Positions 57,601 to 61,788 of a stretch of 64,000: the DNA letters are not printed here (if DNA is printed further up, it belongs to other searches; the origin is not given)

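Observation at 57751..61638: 1295-aa GGDEF-STAND NTPase-helical-repeat fusion protein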

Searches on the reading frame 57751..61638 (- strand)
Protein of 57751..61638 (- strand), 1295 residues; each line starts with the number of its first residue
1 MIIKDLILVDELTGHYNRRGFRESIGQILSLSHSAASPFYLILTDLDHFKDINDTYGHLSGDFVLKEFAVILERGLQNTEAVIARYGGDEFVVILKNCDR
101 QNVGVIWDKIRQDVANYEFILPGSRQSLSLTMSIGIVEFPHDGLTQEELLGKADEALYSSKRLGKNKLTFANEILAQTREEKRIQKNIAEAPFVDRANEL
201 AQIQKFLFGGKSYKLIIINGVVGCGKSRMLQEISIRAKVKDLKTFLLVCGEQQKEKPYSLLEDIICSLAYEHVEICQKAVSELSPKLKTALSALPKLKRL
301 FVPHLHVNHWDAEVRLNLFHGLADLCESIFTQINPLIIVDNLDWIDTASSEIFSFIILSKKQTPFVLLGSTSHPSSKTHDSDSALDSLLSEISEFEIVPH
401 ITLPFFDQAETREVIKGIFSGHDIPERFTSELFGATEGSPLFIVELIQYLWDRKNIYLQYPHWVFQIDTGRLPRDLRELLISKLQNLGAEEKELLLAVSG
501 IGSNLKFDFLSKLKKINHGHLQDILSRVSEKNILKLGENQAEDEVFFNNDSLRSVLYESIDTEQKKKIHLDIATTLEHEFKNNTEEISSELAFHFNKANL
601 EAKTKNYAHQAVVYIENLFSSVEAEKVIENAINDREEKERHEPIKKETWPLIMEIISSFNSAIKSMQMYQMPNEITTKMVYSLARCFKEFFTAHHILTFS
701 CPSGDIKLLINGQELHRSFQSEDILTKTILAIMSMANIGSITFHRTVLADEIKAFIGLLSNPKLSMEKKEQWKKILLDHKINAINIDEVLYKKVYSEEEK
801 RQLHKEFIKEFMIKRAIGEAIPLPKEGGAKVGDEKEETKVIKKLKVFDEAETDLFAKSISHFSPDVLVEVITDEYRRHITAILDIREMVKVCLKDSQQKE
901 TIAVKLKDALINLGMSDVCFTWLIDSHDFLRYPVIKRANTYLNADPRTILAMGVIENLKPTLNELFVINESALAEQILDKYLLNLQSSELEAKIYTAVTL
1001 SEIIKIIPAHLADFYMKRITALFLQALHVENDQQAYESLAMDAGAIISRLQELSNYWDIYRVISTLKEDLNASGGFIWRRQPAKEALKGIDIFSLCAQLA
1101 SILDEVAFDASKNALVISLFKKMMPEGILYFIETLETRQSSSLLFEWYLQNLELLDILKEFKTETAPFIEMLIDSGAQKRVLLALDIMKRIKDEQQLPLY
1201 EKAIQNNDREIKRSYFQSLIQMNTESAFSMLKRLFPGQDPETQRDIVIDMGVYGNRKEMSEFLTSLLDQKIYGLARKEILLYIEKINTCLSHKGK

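Call 4: search_protein_families(library=pfam, proteins=[window:57751-61638:-], max_evalue=1)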
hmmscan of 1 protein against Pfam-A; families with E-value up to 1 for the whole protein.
window:57751-61638:- (1295 aa): 14 families
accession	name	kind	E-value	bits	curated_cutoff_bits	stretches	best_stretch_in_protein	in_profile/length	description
PF00990.26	GGDEF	-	1.7e-40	138.9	23.8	1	9-167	3-161/161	Diguanylate cyclase, GGDEF domain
PF13191.12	AAA_16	-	5.4e-07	30.7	32.6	1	193-363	2-162/167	AAA ATPase domain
PF13401.12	AAA_22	-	0.00014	22.6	27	1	214-371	6-124/130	AAA domain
PF01637.24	ATPase_2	-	0.00027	21.3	33.2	1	193-271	1-69/225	ATPase domain predominantly from Archaea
PF05729.18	NACHT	-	0.00047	20.5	26.7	1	215-375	2-131/167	NACHT domain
PF24883.2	NPHP3_N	-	0.0011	19.7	24.8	1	202-301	11-113/164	Nephrocystin 3, N-terminal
PF05746.21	DALR_1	-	0.0083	16.6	22.3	1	631-698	15-82/117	DALR anticodon binding domain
PF13646.12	HEAT_2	-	0.029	15.1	27.7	1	1167-1243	3-80/88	HEAT repeats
PF00931.28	NB-ARC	-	0.033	13.9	23.5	1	199-292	4-98/248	NB-ARC domain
PF25199.1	nSTAND_NTPase5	-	0.037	14.3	34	1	199-312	24-139/145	Novel STAND NTPase 5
PF13173.12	AAA_14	-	0.07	13.6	27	0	213-252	2-39/129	AAA domain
PF01443.25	Viral_helicase1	-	0.072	13.3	21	1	216-236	1-21/228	Viral superfamily 1 RNA helicase core domain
PF03556.21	Cullin_binding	-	0.086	13.7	27.9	1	574-670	7-103/118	Cullin binding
PF23264.1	DUF7073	-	0.51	11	27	0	874-907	56-89/95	Domain of unknown function (DUF7073)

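Call 5: search_protein_families(library=ncbifam, proteins=[window:57751-61638:-], max_evalue=1)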
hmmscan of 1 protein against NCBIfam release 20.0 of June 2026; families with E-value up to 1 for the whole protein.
window:57751-61638:- (1295 aa): 21 families
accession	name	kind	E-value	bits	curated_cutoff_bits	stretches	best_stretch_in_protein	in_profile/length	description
NF007135.0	PRK09581.1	equivalog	2.1e-42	145.5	474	1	7-169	292-453/457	PleD family two-component system response regulator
TIGR00254.1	GGDEF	domain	1.6e-41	141.8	37.4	1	8-170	6-166/168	diguanylate cyclase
NF007380.0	PRK09894.1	equivalog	5.4e-38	131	256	1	9-173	131-289/296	diguanylate cyclase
NF038266.1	diguan_SiaD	equivalog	9.5e-34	116.9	290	1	8-167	95-251/252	biofilm regulation diguanylate cyclase SiaD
NF007423.1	PRK09966.1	equivalog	3e-32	112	325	1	9-161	241-390/390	diguanylate cyclase DgcN/YfiN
NF041606.1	dguan_cyc_DgcA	equivalog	4.4e-32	111.4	370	1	30-171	201-339/340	diguanylate cyclase DgcA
NF007298.0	PRK09776.1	equivalog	4e-28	97.8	1135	1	10-183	687-857/1111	diguanylate cyclase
NF045675.1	PhdiestaseDibA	equivalog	5.9e-28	97.6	980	1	5-181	201-375/623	phosphodiesterase DibA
NF051473.1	DigCycDgcsShew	equivalog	1.5e-27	96.7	400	1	8-167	136-287/291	diguanylate cyclase DgcS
NF047654.1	DiguCycDgcRLepto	equivalog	1.8e-26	92.8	500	1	7-168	133-293/295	diguanylate cyclase DgcR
NF047872.1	GGDEF_GdpS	equivalog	7.6e-24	84.5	400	1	9-171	189-350/355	GGDEF domain-containing protein GdpS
NF007474.0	PRK10060.1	equivalog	5.7e-23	81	782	1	6-174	236-399/663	cyclic di-GMP phosphodiesterase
NF011955.1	PRK15426.1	equivalog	1.2e-22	79.8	408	1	10-172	401-562/564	cellulose biosynthesis regulator diguanylate cyclase DgcQ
TIGR03903.1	TOMM_kin_cyc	equivalog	2.2e-22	78.8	705.75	1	189-613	479-899/1267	TOMM system kinase/cyclase fusion protein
NF008467.0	PRK11359.1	equivalog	6.8e-19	67.3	857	1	3-180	372-540/800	oxygen-sensing cyclic-di-GMP phosphodiesterase DosP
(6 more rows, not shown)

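Call 6: search_protein_families(library=padloc, proteins=[window:57751-61638:-], max_evalue=1)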
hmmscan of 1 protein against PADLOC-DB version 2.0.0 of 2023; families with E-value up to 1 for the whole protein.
window:57751-61638:- (1295 aa): 1 family
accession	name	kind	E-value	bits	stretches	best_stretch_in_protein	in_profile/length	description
PDLC04470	PDC-M16A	-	0.016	11.4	1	142-238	161-257/895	-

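Call 8: find_homologous_proteins(query=window:57751-61638:-, max_evalue=0.00001)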
Query window:57751-61638:- (1295 aa): 568 proteins with E <= 0.00001 among 8000 candidates; the best 120 are listed.
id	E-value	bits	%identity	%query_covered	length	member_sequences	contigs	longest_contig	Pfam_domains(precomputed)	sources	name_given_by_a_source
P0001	0.0e+0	2669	93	100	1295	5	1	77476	PF13401.13,PF00990.27,PF13191.13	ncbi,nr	ncbi:MAG: diguanylate cyclase [Candidatus Omnitrophica bacterium]|nr:diguanylate cyclase [Candidatus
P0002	0.0e+0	2318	82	100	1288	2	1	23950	PF13401.13,PF00990.27,PF13191.13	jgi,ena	-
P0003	0.0e+0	1223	46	99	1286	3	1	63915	PF13401.13,PF00990.27,PF13191.13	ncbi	ncbi:MAG: diguanylate cyclase [Candidatus Omnitrophota bacterium]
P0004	0.0e+0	1113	43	99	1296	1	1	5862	PF13401.13,PF00990.27,PF13646.13,PF13191.13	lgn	-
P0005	0.0e+0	1105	43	99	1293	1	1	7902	PF00990.27,PF13191.13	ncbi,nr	ncbi:MAG: diguanylate cyclase [Candidatus Omnitrophica bacterium]|nr:diguanylate cyclase [Candidatus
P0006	0.0e+0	1097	43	98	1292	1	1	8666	PF13401.13,PF00990.27,PF13646.13,PF13191.13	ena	-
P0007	0.0e+0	1068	43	92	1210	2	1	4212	PF00990.27,PF13191.13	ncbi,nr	ncbi:MAG: diguanylate cyclase, partial [Candidatus Omnitrophica bacterium]|nr:diguanylate cyclase [C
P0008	0.0e+0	1066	44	92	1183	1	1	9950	PF13401.13,PF00990.27,PF13191.13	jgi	jgi:diguanylate cyclase (GGDEF)-like protein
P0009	0.0e+0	1061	42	98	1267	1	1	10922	PF13401.13,PF00990.27,PF01637.25,PF13191.13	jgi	-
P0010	1.3e-293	995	39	99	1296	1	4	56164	PF00990.27,PF13191.13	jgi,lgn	-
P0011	1.2e-289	982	39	97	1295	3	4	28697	PF00990.27,PF13191.13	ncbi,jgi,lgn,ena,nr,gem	ncbi:diguanylate cyclase [bacterium]|nr:MAG: diguanylate cyclase [bacterium]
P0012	1.3e-277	942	39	99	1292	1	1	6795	PF00990.27,PF13191.13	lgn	-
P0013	2.9e-226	772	36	90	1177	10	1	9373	PF00990.27,PF01637.25,PF13191.13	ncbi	-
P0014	2.3e-68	249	24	61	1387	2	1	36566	PF02985.29,PF13401.13,PF00990.27,PF13646.13,PF13191.13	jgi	-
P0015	3.1e-68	249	25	61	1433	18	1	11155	PF03130.23,PF00990.27,PF13646.13,PF13191.13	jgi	jgi:diguanylate cyclase (GGDEF)-like protein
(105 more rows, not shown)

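Call 11: find_encoding_contigs(protein=P0003, flank=8000, max_places=3)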
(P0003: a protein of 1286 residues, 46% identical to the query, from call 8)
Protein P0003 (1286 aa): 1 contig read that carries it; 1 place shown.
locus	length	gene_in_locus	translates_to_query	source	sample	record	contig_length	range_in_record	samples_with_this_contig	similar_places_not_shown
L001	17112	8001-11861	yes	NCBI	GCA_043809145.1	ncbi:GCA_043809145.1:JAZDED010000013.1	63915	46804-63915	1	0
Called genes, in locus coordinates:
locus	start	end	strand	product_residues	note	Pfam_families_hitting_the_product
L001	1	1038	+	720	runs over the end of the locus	PF02743:dCache_1, PF00512:HisKA, PF02518:HATPase_c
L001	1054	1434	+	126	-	PF00072:Response_reg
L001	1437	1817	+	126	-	PF00072:Response_reg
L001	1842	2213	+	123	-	PF00072:Response_reg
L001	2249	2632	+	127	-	PF00072:Response_reg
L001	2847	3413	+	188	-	PF00156:Pribosyltran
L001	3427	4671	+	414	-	PF00070:Pyr_redox (faint), PF00890:FAD_binding_2 (weak), PF01134:GIDA (faint), PF01266:DAO (faint), PF03486:HI0933_like, PF07992:Pyr_redox_2, PF12831:FAD_oxidored, PF22780:HI0933_like_1st, +1 more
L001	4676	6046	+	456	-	PF02545:Maf, PF01435:Peptidase_M48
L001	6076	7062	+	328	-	PF00232:Glyco_hydro_1 (weak), PF02449:Glyco_hydro_42, PF00331:Glyco_hydro_10 (weak)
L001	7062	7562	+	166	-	PF00881:Nitroreductase, PF14512:TM1586_NiRdase (weak)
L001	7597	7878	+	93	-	-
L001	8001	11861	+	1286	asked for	PF00990:GGDEF, PF13191:AAA_16, PF13401:AAA_22 (weak)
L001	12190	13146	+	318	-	PF03547:Mem_trans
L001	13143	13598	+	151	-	PF01668:SmpB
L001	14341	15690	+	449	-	PF13433:Peripla_BP_5 (faint), PF13458:Peripla_BP_6, PF01094:ANF_receptor (faint)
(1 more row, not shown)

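Call 12: find_encoding_contigs(protein=P0010, flank=8000, max_places=3)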
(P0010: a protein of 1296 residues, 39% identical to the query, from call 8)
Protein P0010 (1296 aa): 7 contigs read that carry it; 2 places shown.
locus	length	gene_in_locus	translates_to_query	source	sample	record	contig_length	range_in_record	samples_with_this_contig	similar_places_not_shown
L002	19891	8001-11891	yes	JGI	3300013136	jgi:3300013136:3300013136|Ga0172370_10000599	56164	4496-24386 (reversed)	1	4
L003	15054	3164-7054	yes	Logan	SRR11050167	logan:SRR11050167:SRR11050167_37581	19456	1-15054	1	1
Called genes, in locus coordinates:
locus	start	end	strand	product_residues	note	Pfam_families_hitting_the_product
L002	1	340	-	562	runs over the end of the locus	PF06068:TIP49 (weak), PF00004:AAA, PF17862:AAA_lid_3, PF01434:Peptidase_M41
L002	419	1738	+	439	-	PF03952:Enolase_N, PF00113:Enolase_C, PF13378:MR_MLE_C (weak)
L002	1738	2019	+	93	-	PF04977:DivIC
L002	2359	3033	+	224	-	-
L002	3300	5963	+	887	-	PF06165:GH94_b-supersand (weak), PF17167:Glyco_hydro_94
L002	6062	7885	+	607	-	PF16244:DUF4901 (weak)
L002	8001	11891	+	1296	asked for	PF00990:GGDEF, PF13191:AAA_16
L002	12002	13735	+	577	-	PF05157:MshEN, PF00437:T2SSE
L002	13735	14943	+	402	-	PF28597:T2SSF_N, PF00482:T2SSF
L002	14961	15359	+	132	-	PF07963:N_methyl (weak), PF08334:T2SSG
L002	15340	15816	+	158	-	-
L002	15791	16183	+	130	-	-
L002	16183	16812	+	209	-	PF07963:N_methyl (weak)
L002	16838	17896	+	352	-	-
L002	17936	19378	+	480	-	PF11104:PilM_2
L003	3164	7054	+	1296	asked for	PF00990:GGDEF, PF13191:AAA_16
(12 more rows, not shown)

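Call 13: find_encoding_contigs(protein=P0011, flank=8000, max_places=3)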
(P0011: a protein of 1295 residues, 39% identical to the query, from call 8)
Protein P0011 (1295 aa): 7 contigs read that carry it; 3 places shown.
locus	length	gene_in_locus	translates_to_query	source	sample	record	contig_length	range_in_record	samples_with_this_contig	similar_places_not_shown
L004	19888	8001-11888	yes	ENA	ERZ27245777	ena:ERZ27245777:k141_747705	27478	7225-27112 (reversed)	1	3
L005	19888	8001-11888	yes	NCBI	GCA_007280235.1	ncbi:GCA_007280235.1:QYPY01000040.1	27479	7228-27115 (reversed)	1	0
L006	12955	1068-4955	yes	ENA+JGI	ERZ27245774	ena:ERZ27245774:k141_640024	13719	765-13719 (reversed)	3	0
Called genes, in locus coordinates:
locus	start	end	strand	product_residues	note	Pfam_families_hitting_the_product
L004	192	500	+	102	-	-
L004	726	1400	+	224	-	-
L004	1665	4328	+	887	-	PF06165:GH94_b-supersand (weak), PF17167:Glyco_hydro_94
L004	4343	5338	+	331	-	PF00512:HisKA, PF02518:HATPase_c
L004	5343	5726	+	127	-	PF00072:Response_reg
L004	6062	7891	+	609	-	-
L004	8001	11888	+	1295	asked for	PF00990:GGDEF, PF13191:AAA_16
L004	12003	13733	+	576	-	PF05157:MshEN, PF00437:T2SSE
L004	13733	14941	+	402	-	PF28597:T2SSF_N, PF00482:T2SSF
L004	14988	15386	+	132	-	PF07963:N_methyl, PF08334:T2SSG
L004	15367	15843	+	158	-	-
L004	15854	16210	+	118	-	-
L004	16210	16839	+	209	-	-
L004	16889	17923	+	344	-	-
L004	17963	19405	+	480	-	PF11104:PilM_2, PF05137:PilN (weak)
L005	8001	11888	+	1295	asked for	PF00990:GGDEF, PF13191:AAA_16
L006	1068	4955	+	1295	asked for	PF00990:GGDEF, PF13191:AAA_16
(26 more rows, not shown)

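Call 14: find_encoding_contigs(protein=window:57751-61638:-, flank=10000, max_places=4)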
Protein window:57751-61638:- (1295 aa): no gene with exactly this product is on record in the collection.
